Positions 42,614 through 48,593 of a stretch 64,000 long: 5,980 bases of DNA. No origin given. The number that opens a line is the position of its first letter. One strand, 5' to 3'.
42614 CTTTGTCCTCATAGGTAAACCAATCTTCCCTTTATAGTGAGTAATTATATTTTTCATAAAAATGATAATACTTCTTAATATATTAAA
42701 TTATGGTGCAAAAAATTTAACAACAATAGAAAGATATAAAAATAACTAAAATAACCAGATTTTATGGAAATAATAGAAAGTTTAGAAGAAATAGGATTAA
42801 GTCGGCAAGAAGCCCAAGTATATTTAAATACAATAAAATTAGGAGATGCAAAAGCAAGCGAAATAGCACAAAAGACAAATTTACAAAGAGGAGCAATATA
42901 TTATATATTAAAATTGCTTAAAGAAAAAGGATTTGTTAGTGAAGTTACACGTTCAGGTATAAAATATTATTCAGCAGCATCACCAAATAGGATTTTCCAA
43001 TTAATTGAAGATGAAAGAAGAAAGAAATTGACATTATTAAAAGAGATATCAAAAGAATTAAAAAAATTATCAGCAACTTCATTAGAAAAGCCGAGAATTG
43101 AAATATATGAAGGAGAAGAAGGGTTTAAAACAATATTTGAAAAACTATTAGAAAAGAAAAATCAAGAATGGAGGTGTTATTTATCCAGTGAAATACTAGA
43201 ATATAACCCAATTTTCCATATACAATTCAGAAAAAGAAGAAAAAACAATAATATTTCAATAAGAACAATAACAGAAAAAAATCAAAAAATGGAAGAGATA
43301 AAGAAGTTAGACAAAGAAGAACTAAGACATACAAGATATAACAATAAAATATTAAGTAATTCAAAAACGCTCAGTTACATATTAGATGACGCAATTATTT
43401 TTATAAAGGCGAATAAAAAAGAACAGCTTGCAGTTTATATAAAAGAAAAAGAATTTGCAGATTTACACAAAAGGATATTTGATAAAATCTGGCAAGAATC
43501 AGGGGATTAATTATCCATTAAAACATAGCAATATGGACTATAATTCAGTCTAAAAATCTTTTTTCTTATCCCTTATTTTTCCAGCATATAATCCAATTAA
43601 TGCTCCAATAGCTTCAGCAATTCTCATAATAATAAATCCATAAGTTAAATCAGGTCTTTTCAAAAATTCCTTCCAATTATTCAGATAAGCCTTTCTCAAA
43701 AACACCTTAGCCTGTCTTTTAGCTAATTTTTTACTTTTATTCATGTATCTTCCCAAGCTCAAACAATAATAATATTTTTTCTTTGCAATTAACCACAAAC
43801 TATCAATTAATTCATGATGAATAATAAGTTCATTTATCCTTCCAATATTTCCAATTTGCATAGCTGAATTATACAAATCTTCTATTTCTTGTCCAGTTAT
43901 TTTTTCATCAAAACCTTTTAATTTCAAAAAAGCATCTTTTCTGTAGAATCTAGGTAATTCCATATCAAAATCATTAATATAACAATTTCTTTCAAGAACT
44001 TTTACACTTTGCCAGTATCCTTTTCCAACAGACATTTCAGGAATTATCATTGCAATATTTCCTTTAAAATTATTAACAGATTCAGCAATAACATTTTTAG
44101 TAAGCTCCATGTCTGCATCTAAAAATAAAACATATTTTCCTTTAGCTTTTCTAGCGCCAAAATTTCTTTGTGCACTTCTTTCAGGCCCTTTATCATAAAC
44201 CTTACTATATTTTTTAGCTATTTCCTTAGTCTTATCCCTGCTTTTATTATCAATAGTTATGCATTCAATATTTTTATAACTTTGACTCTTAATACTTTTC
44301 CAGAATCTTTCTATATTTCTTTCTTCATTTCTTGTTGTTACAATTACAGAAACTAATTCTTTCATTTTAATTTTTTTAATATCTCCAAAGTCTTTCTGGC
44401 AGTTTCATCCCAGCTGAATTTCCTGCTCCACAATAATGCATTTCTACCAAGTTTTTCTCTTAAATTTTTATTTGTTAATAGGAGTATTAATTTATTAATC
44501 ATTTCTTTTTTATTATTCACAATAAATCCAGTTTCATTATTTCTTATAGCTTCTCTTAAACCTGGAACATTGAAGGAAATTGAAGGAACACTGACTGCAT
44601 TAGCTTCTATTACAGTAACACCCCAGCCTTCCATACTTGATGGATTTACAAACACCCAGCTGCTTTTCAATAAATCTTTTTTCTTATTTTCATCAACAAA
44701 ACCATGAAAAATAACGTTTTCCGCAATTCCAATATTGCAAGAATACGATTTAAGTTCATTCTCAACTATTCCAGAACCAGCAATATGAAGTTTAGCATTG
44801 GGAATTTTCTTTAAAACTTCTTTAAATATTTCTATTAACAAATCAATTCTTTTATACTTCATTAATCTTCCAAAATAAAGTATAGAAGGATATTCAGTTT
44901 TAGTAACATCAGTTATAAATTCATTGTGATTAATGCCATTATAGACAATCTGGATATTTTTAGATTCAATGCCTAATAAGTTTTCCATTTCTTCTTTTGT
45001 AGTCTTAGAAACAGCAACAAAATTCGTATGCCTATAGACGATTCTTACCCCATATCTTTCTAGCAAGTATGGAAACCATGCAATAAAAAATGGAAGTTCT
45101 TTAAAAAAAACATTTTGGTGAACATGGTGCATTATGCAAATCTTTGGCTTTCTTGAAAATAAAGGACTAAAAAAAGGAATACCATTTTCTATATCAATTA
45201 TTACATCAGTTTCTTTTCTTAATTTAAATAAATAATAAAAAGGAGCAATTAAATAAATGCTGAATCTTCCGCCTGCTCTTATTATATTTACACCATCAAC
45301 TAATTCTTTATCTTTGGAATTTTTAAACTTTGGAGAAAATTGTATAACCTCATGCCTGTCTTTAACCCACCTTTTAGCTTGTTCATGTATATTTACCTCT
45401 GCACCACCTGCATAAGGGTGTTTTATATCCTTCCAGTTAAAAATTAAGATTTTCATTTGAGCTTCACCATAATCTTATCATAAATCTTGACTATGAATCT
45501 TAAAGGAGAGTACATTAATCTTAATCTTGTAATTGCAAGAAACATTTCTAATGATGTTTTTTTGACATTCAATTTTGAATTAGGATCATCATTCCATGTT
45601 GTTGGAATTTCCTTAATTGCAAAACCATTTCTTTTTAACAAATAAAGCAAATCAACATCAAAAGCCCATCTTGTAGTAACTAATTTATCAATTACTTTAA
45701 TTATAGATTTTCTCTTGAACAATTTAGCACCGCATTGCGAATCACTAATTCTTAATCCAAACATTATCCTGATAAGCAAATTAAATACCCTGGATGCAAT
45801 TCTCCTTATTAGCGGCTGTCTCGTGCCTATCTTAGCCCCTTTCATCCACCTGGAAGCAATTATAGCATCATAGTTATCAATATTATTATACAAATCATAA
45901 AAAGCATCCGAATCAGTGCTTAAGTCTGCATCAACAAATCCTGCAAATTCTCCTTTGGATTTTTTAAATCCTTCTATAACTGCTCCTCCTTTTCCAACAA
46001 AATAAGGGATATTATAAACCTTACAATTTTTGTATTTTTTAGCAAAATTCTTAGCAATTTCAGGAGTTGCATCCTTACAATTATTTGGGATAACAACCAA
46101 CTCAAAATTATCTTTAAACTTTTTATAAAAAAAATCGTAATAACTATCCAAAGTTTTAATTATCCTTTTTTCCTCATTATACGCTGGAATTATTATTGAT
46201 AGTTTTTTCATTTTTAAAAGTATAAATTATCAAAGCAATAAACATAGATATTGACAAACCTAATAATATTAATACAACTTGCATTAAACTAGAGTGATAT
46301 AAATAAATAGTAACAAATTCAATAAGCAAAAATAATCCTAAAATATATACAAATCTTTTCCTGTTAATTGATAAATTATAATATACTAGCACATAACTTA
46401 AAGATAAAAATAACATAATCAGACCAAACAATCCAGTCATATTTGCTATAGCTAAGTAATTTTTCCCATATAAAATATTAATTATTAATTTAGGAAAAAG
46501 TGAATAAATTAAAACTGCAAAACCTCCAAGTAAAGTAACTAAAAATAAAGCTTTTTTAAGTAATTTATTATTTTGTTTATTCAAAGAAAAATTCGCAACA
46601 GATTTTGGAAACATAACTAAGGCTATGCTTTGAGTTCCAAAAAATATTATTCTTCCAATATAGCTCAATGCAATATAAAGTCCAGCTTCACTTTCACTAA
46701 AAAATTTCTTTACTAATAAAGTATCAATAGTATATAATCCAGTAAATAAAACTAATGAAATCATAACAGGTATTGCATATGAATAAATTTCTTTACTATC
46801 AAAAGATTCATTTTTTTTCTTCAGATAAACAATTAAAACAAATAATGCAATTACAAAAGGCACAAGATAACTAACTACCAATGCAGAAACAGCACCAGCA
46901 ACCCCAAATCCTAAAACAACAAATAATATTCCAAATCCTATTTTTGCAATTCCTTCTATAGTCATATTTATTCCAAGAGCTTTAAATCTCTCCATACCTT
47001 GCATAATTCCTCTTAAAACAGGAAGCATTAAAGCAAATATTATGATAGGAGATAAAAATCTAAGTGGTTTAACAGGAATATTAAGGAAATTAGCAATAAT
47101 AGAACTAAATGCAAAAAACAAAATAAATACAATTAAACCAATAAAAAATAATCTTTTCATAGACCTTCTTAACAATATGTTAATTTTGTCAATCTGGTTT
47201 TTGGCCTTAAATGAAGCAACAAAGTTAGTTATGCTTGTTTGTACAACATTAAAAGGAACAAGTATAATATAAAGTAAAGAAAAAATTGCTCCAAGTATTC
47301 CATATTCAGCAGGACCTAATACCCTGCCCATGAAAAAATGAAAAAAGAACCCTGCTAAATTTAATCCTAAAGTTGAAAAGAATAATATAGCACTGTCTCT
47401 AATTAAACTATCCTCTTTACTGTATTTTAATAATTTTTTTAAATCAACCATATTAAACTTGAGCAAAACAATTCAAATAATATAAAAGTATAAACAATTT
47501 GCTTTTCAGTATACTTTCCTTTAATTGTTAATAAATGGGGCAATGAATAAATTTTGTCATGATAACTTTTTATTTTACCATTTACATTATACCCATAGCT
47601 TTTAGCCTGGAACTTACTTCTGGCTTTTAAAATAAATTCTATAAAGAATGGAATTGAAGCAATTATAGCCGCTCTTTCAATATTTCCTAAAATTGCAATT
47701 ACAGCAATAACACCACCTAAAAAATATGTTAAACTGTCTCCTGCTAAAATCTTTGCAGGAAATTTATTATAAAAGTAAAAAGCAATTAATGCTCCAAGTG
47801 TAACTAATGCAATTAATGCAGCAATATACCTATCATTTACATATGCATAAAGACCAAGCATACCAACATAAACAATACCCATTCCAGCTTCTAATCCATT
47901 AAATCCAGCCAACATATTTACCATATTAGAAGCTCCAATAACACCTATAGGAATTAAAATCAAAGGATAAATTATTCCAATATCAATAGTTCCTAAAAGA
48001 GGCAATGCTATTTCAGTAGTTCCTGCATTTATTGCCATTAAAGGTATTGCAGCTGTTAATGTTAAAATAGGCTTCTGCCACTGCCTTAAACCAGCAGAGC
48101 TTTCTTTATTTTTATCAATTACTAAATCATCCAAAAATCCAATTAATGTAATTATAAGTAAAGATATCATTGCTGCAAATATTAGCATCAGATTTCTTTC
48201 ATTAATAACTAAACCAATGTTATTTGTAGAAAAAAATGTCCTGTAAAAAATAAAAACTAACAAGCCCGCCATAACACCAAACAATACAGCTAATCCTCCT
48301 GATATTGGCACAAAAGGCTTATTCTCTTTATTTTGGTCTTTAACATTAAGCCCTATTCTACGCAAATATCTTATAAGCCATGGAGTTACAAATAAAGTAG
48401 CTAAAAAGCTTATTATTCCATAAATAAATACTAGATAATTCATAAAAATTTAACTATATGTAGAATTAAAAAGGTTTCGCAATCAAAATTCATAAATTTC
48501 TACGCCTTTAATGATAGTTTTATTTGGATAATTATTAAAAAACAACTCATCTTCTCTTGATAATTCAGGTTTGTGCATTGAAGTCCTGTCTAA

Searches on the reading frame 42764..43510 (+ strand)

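Call 55: search_protein_families(library=pfam, proteins=[window:42764-43510:+], max_evalue=0.001)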
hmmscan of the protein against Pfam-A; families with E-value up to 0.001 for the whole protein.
window:42764-43510:+ (248 aa): 3 families
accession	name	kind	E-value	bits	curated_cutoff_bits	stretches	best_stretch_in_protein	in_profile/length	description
PF01978.25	TrmB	-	3e-13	49.9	25.6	1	7-74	1-67/68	Sugar-specific transcriptional regulator TrmB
PF13463.12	HTH_27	-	3.4e-06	27.7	22.2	1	12-61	1-51/68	Winged helix DNA-binding domain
PF12802.13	MarR_2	-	0.00081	19.9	27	0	11-59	2-51/61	MarR family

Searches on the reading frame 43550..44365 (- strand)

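Call 55: search_protein_families(library=pfam, proteins=[window:43550-44365:-], max_evalue=0.001)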
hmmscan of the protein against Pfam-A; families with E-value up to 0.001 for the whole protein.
window:43550-44365:- (271 aa): 3 families
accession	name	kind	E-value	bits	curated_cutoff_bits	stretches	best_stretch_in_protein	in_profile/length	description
PF00535.33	Glycos_transf_2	-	3.1e-25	89.5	23.3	1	6-112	1-116/168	Glycosyl transferase family 2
PF10111.15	Glyco_tranf_2_2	-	2.4e-09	37.5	27.3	1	6-95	1-101/276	Glycosyltransferase like family 2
PF13641.12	Glyco_tranf_2_3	-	0.00031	21.3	27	1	5-120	3-134/230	Glycosyltransferase like family 2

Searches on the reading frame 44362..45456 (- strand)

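Call 55: search_protein_families(library=pfam, proteins=[window:44362-45456:-], max_evalue=0.001)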
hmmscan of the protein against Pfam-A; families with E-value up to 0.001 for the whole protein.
window:44362-45456:- (364 aa): 6 families
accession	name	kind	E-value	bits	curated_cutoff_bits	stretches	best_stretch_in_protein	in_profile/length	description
PF00534.26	Glycos_transf_1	-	3.6e-40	137.8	26.4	1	186-340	12-169/172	Glycosyl transferases group 1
PF13692.12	Glyco_trans_1_4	-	1.7e-31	109.8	27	1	190-329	2-142/142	Glycosyl transferases group 1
PF13439.12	Glyco_transf_4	-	6.3e-16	59.3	28.5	1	17-178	2-169/170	Glycosyltransferase Family 4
PF20706.3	GT4-conflict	-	8.3e-08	32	26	1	141-307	145-323/385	Family 4 Glycosyltransferase in conflict systems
PF13524.12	Glyco_trans_1_2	-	2.9e-06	27.7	25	1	212-355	7-141/144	Glycosyl transferase-like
PF13579.12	Glyco_trans_4_4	-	0.00089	20.1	29.7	0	17-174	1-158/158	Glycosyl transferase 4-like domain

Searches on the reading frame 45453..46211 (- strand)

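Call 55: search_protein_families(library=pfam, proteins=[window:45453-46211:-], max_evalue=0.001)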
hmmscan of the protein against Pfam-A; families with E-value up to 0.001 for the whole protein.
window:45453-46211:- (252 aa): 3 families
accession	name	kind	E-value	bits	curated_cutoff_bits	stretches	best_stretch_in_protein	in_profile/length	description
PF00535.33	Glycos_transf_2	-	5.4e-28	98.5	23.3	1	5-172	1-166/168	Glycosyl transferase family 2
PF13641.12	Glyco_tranf_2_3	-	2.1e-07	31.6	27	1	4-124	3-126/230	Glycosyltransferase like family 2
PF10111.15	Glyco_tranf_2_2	-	2.1e-05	24.6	27.3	1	5-109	1-104/276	Glycosyltransferase like family 2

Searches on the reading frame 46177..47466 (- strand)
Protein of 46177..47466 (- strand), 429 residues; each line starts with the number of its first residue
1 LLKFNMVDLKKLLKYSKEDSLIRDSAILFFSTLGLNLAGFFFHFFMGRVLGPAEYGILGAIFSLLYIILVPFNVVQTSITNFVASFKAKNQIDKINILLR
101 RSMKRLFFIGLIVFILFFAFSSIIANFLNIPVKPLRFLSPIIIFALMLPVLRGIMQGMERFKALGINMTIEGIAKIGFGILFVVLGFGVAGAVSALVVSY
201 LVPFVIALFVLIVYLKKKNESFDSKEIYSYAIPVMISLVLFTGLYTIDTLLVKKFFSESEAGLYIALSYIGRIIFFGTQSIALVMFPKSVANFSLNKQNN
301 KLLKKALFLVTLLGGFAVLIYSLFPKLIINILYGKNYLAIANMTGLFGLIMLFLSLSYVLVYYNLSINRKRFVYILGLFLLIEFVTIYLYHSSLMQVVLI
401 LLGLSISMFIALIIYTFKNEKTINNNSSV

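Call 55: search_protein_families(library=pfam, proteins=[window:46177-47466:-], max_evalue=0.001)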
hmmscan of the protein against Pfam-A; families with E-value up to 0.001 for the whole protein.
window:46177-47466:- (429 aa): 3 families
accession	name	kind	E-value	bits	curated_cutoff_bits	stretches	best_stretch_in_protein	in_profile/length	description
PF01943.22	Polysacc_synt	-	7.5e-14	52.2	28.2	1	22-287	2-268/274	Polysaccharide biosynthesis protein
PF13440.11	Polysacc_synt_3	-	1.4e-13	51.2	23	1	46-340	2-291/293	Polysaccharide biosynthesis protein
PF01554.23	MatE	-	9.9e-07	29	24.9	1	29-164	3-144/161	MatE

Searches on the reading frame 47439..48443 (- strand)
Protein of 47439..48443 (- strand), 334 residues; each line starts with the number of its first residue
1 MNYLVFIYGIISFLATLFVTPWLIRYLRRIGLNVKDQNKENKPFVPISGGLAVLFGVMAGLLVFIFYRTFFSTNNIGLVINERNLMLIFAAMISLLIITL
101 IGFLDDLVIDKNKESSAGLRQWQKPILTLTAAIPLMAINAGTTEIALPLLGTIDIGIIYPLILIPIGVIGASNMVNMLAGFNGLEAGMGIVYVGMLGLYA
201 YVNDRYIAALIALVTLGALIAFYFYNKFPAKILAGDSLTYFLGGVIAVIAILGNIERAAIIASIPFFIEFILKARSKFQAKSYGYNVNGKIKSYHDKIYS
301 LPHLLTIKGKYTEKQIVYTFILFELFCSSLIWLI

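Call 55: search_protein_families(library=pfam, proteins=[window:47439-48443:-], max_evalue=0.001)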
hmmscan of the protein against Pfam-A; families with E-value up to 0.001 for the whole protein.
window:47439-48443:- (334 aa): 1 family
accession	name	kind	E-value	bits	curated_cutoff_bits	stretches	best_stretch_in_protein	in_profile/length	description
PF00953.26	Glycos_transf_4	-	1.4e-32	113.3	27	1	89-253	2-159/160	Glycosyl transferase family 4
